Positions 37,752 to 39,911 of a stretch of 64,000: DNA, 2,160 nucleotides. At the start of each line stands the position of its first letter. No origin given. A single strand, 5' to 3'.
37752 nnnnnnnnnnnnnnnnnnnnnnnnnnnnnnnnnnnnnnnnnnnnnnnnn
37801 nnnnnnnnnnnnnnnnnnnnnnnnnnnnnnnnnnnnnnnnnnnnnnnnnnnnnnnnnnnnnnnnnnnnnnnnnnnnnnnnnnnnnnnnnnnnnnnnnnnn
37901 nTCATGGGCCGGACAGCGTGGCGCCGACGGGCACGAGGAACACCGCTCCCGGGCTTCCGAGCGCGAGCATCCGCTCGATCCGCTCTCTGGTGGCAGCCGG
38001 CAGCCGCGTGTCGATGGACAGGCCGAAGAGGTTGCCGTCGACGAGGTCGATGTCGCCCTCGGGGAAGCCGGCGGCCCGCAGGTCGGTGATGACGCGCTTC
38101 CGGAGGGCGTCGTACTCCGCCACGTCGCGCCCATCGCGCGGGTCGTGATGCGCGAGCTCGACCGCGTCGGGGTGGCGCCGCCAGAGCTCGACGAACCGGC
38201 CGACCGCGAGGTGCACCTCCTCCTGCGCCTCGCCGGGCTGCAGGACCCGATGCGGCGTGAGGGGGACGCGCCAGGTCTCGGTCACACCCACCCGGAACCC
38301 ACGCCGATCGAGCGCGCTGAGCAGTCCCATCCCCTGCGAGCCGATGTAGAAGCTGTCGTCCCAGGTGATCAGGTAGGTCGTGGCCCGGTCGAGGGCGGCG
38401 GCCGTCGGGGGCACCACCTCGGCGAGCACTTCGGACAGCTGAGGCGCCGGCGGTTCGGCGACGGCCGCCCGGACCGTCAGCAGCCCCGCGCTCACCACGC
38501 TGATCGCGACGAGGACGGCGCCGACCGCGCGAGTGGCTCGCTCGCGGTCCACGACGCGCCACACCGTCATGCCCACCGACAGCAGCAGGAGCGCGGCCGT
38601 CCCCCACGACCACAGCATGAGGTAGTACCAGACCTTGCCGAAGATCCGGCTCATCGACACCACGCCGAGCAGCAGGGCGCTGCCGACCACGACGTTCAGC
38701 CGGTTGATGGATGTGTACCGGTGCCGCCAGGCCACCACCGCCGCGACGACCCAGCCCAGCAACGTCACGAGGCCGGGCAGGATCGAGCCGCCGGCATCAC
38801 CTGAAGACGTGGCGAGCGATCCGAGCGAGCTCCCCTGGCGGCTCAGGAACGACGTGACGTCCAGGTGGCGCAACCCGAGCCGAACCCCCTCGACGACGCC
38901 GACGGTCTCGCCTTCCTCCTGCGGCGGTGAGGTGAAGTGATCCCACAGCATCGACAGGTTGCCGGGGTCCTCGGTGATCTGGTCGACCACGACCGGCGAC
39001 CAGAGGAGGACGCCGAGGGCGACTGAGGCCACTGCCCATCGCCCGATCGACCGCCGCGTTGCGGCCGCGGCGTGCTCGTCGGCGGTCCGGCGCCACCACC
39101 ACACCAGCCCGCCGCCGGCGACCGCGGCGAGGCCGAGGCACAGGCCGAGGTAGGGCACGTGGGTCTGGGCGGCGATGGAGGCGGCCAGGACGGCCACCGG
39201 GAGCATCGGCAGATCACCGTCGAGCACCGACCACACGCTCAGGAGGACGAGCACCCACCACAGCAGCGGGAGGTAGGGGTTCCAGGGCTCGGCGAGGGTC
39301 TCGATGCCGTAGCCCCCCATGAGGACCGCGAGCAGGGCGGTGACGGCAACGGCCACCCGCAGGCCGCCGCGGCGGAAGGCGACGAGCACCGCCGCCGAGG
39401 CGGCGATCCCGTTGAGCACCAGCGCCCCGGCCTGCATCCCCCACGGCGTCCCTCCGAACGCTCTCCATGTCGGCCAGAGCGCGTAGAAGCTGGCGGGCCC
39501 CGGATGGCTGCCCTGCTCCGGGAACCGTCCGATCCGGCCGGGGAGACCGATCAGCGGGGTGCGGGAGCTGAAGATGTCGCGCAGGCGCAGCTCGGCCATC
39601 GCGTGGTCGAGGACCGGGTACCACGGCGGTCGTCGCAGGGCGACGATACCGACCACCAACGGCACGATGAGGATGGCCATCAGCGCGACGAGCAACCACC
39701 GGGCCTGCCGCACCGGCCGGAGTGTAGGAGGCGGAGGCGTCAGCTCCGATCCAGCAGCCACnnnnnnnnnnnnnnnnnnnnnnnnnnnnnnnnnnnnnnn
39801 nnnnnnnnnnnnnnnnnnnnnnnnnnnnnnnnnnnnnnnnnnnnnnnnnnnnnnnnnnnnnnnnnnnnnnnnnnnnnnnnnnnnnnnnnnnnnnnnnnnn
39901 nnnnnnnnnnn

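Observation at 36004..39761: Tandem pair of about 620-630-aa polytopic membrane paralogues of no recognised family, translationally coupled, inside the arabinan-type island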

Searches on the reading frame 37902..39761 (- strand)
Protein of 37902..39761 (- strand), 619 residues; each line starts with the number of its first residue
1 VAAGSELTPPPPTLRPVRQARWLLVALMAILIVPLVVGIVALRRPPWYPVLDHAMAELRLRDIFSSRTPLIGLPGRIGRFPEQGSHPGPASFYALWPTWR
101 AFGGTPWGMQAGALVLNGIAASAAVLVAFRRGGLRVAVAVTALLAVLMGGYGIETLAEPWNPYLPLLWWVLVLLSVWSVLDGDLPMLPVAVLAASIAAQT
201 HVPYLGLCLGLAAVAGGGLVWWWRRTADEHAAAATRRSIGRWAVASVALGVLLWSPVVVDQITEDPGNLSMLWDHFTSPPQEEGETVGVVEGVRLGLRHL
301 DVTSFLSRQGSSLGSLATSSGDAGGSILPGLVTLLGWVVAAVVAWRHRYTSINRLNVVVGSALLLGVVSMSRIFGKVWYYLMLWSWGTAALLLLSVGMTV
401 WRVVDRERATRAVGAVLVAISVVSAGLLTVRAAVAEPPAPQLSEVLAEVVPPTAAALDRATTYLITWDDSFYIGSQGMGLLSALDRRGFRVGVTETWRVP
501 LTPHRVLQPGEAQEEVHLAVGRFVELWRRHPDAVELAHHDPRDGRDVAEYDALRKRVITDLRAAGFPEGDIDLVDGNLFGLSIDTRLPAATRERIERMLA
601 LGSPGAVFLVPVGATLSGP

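Call 6: search_protein_families(library=pfam, proteins=[window:37902-39761:-], max_evalue=1)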
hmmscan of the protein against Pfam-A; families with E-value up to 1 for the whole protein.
window:37902-39761:- (619 aa): 0 families

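Call 7: search_protein_families(library=ncbifam, proteins=[window:37902-39761:-], max_evalue=1)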
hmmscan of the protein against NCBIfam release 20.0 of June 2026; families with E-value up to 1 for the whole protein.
window:37902-39761:- (619 aa): 0 families

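Call 21: find_homologous_proteins(query=window:37902-39761:-)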
Query window:37902-39761:- (619 aa): 903 proteins with E <= 0.001 among 8000 candidates; the best 120 are listed.
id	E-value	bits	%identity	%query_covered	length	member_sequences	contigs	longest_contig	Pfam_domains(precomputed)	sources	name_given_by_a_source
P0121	0.0e+0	1322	100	97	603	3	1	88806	-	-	-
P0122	1.7e-274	930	71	97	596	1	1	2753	-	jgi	jgi:hypothetical protein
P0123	2.0e-274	930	72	97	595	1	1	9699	-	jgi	jgi:hypothetical protein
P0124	5.0e-273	925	71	97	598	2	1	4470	-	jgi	-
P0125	1.4e-269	914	72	96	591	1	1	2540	-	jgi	jgi:hypothetical protein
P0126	9.2e-269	911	71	93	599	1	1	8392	-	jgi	-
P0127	1.9e-268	910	71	97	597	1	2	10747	-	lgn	-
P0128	1.9e-261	887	69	97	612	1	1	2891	-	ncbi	-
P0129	1.9e-251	854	66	97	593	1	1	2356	-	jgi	jgi:hypothetical protein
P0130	6.6e-251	852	66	94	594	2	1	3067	-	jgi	jgi:hypothetical protein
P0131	1.8e-250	851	66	97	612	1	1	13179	-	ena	-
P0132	1.1e-248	845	66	95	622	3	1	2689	-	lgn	-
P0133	3.8e-248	843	66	97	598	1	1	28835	-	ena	-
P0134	6.1e-247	839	66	97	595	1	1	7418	-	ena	-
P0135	5.2e-246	836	66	97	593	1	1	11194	-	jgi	jgi:hypothetical protein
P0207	1.0e-163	564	49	93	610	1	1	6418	PF13231.13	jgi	jgi:hypothetical protein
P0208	1.7e-163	564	49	93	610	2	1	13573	PF13231.13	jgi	jgi:hypothetical protein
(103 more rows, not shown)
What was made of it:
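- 37902..39761 (-): Gene A: 619-aa (GTG 39761) or 603-aa (GTG 39713) polytopic membrane protein, predicted GT-C fold, upstream member of the pair. Public call is 603 aa (call 21).
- Checked: A is 37902-39761, GTG start, 619 aa. The public gene call for A is 603 aa (P0121, call 21), which fits the alternative GTG at 39713.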

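Call 25: search_protein_families(library=pfam, alignment_id=A2, max_evalue=0.1)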
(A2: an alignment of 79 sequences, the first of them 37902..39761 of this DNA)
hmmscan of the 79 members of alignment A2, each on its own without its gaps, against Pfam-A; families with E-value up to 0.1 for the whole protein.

A. member 1, window:37902-39761:- (619 aa): 0 families

B. families by the number of members that match (of 79 scanned): 16 families
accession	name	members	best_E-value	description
PF10131.15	PTPS_related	5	7.2e-05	6-pyruvoyl-tetrahydropterin synthase related domain; membrane protein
PF13231.12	PMT_2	4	5.8e-06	Dolichyl-phosphate-mannose-protein mannosyltransferase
PF06197.19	DUF998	3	0.0019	Protein of unknown function (DUF998)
PF06772.16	LtrA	2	0.0053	Bacterial low temperature requirement A protein (LtrA)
PF18920.5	DUF5671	1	0.0018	Domain of unknown function (DUF5671)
PF04612.17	T2SSM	1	0.0097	Type II secretion system (T2SS), protein M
PF23924.1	DUF7263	1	0.014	Family of unknown function (DUF7263)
PF19779.4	DUF6264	1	0.014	Family of unknown function (DUF6264)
PF13567.11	DUF4131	1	0.027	Domain of unknown function (DUF4131)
PF11239.13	DUF3040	1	0.042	Protein of unknown function (DUF3040)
PF24283.1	DUF7471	1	0.05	Family of unknown function (DUF7471)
PF16450.11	Prot_ATP_ID_OB_C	1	0.068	Proteasomal ATPase OB C-terminal domain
PF04984.19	Phage_sheath_1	1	0.086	Phage tail sheath protein subtilisin-like domain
PF20789.3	4HBT_3C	1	0.09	Acyl-CoA thioesterase C-terminal domain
PF24201.1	DUF7426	1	0.092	Domain of unknown function (DUF7426)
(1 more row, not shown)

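Call 33: predict_structure(alignment_id=A2)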
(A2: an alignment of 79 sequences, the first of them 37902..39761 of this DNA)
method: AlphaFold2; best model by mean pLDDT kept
length: 619 residues; sequences in the alignment: 79
mean_pLDDT: 90.0   pTM: 0.91
mean pLDDT of the five models: 90.0, 89.9, 89.6, 88.5, 88.3
residues with pLDDT >= 90: 458; 70-90: 101; 50-70: 40; < 50: 20
segments of 3 or more residues with pLDDT < 50: 1-14, 310-315
pLDDT, mean of each block of 10 residues (from residue 1): 44 66 98 98 93 90 87 64 69 95 96 97 98 96 96 91 88 98 98 94 90 98 87 93 98 94 91 85 86 93 76 49 80 98 98 98 95 73 91 97 88 96 97 93 95 98 95 82 96 86 87 97 96 98 97 98 97 93 89 93 97 86
secondary structure, 60 per line:
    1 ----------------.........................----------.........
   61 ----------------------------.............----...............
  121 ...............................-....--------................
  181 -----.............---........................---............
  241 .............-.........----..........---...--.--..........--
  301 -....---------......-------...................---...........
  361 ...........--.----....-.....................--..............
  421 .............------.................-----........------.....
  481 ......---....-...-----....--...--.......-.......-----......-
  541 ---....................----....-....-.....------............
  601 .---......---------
elements in order: H17-41 H52-60 H89-101 H106-151 H153-156 H165-180 H186-198 H202-225 H229-253 H255-263 H268-277 H289-298 H302-305 H315-320 H328-346 H350-371 H379-382 H384-404 H407-433 H440-456 E462-469 H476-486 E490-493 E514-520 H522-528 E534-539 H544-563 H568-571 H573-576 H578-582 H589-601 E605-610
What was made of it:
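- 37902..39761 (-): Model pLDDT 90.0, pTM 0.91 (call 33).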

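Call 36: search_solved_structures(query=A2, max_evalue=10, show_alignments=0)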
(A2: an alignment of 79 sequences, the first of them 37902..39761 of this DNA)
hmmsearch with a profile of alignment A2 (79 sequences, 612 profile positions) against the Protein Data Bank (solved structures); distinct sequences matched with E-value up to 10: 4.
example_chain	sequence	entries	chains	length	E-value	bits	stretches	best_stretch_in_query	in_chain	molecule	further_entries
8tn1_A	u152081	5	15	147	0.41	11.9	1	404-484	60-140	De novo designed 4 helix bundles | De novo designed protein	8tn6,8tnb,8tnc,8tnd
8ka7_A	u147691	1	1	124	0.52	11.6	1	437-491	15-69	De novo design protein -NB7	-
5cyv_A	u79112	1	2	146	0.55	11.5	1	472-523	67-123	Transcriptional regulator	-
3fm5_A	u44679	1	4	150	0.58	11.4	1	472-523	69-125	Transcriptional regulator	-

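Call 37: fold_search(model_id=the predicted structure, library=pdb)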
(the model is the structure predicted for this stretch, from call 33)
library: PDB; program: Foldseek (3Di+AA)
matches with E <= 10: 321; with E <= 0.001: 5
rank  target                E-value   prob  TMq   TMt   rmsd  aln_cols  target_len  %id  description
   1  5f15                  4.5e-06  1.00  0.49  0.55   8.8       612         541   14  Crystal Structure of ArnT from Cupriavidus metallidurans bound to Undecaprenyl phosphate (released 2016-02-17)
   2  5ezm                  7.6e-06  1.00  0.50  0.56   8.4       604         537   13  Crystal Structure of ArnT from Cupriavidus metallidurans in the apo state (released 2016-02-17)
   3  9s6s_A                4.4e-04  1.00  0.43  0.48   8.5       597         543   10  Ternary cryo-EM structure of human ALG9 with Dol25-PP-GlcNAc2Man6, Dol25-P-Man and Fab (released 2026-03-18)
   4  6ftg_5                5.7e-04  1.00  0.40  0.39  14.8       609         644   11  Subtomogram average of OST-containing ribosome-translocon complexes from canine rough microsomal membranes (released 2018-03-21)
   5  8if8_B                5.7e-04  1.00  0.40  0.39  12.6       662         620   14  Arabinosyltransferase AftA (released 2023-05-31)
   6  8if8_C                1.2e-03  1.00  0.35  0.36  14.6       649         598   14  Arabinosyltransferase AftA (released 2023-05-31)
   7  8b6l_I                2.9e-03  1.00  0.34  0.32  14.2       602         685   10  Subtomogram average of the human Sec61-TRAP-OSTA-translocon (released 2022-12-07)
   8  8pn9_A                7.0e-03  1.00  0.33  0.32  14.4       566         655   10  Structure of human oligosaccharyltransferase OST-A complex bound to NGI-1 (released 2024-05-08)
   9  5lzr_B                7.9e-03  0.38  0.13  0.13  22.2       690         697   10  Crystal structure of Thermotoga maritima sodium pumping membrane integral pyrophosphatase in complex with tungstate an (released 2016-12-14)
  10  9n9j_I                9.8e-03  1.00  0.37  0.33  16.1       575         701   10  Structure of a GRP94 folding intermediate engaged with a CCDC134- and FKBP11-bound secretory translocon (released 2025-11-19)
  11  9i5k_A                1.6e-02  1.00  0.42  0.51   6.9       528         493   12  Structure of the Chaetomium thermophilum Pmt4 homodimer (C2 symmetry) (released 2025-12-24)
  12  8b21_A                1.6e-02  0.25  0.12  0.11  22.4       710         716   12  Time-resolved structure of K+-dependent Na+-PPase from Thermotoga maritima 0-60-seconds post reaction initiation with  (released 2024-01-17)
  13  7bve_A                1.7e-02  1.00  0.38  0.25   8.5       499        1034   13  Cryo-EM structure of Mycobacterium smegmatis arabinosyltransferase EmbC2-AcpM2 in complex with ethambutol (released 2020-04-29)
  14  5lzr_A                1.8e-02  0.33  0.14  0.13  22.4       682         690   11  Crystal structure of Thermotoga maritima sodium pumping membrane integral pyrophosphatase in complex with tungstate an (released 2016-12-14)
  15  9g8j_C                1.9e-02  0.28  0.13  0.12  22.6       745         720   10  Structure of K+-dependent Na+-PPase from Thermotoga maritima in complex with zoledronate (released 2025-06-04)
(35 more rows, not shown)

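Call 58: search_protein_representatives(alignment_id=A3)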
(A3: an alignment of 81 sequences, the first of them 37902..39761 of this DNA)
Query: 81 sequences, 644 profile positions. Proteins with E-value up to 0.001 (for the whole library): 7189; up to 1e-10: 5726; up to 1e-30: 3322. The best 150 are listed.
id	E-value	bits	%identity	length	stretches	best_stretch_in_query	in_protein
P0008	3.7e-214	729.2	-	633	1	11-641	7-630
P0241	6.5e-212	721.8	-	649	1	15-642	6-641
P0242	6.3e-211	718.5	-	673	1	9-640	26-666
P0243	6.0e-210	715.3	-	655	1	12-642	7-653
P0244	6.1e-209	711.9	-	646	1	21-641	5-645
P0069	7.4e-207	705.1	-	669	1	18-640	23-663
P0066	2.4e-205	700.1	-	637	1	12-640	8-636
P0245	4.5e-205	699.2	-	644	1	28-640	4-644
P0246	1.9e-204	697.1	-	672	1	9-642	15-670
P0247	6.3e-200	682.2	-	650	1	18-640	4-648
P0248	1.4e-199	681.0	-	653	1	19-642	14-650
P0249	1.5e-197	674.4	-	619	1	17-641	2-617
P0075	7.2e-197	672.1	-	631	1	15-638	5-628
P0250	4.6e-195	666.1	-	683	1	14-641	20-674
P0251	1.5e-194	664.4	-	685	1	8-642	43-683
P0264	4.8e-184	629.7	-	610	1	26-639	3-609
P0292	1.2e-170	585.4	-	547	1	27-545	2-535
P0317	3.6e-160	550.8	-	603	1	29-641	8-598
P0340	2.9e-151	521.4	-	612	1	14-641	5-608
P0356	1.4e-147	509.2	-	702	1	9-643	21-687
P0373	4.0e-142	491.2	-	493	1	12-408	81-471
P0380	4.2e-141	487.8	-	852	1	113-534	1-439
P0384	9.7e-141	486.6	-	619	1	29-641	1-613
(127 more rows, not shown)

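Call 76: list_cluster_members(proteins=[P0241, P0249, P0264, P0292, P0317, P0340, P0356, P0373, P0380, P0384])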
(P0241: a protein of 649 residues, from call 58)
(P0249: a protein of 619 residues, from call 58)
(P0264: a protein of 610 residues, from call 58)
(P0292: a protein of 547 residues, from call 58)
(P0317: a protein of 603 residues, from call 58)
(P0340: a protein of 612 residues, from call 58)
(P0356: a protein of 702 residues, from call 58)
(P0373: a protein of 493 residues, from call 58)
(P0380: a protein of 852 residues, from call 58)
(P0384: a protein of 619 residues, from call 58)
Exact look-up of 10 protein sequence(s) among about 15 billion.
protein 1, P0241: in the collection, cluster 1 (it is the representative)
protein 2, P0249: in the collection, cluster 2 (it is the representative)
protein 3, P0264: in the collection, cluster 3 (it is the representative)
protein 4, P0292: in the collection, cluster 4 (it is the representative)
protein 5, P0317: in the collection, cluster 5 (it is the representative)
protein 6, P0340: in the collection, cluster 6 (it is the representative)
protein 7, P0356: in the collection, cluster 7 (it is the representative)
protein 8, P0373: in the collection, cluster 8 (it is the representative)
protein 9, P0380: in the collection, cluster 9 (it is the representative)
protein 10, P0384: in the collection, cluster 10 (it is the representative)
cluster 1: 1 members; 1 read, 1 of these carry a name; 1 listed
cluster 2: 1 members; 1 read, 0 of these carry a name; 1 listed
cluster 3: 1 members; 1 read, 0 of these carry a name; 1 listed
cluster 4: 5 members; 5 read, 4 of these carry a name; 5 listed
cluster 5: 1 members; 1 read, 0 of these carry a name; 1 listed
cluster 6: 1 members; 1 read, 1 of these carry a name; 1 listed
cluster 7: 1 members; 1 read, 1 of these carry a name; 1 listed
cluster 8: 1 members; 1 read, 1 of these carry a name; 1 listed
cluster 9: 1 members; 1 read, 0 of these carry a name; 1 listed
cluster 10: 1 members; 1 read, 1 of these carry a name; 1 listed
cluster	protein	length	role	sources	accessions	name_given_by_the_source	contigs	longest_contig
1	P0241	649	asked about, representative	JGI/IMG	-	hypothetical protein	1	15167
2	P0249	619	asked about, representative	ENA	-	-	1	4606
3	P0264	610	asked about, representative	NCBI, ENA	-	-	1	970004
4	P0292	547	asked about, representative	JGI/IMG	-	hypothetical protein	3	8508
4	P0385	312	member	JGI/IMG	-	hypothetical protein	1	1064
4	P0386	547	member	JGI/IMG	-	hypothetical protein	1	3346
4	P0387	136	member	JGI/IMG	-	hypothetical protein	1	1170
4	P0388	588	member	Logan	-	-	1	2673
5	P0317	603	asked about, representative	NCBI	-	-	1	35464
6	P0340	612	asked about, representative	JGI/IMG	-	hypothetical protein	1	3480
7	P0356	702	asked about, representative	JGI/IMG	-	hypothetical protein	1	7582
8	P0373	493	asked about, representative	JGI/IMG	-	hypothetical protein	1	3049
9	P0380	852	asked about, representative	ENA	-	-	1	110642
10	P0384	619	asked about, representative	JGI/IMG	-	hypothetical protein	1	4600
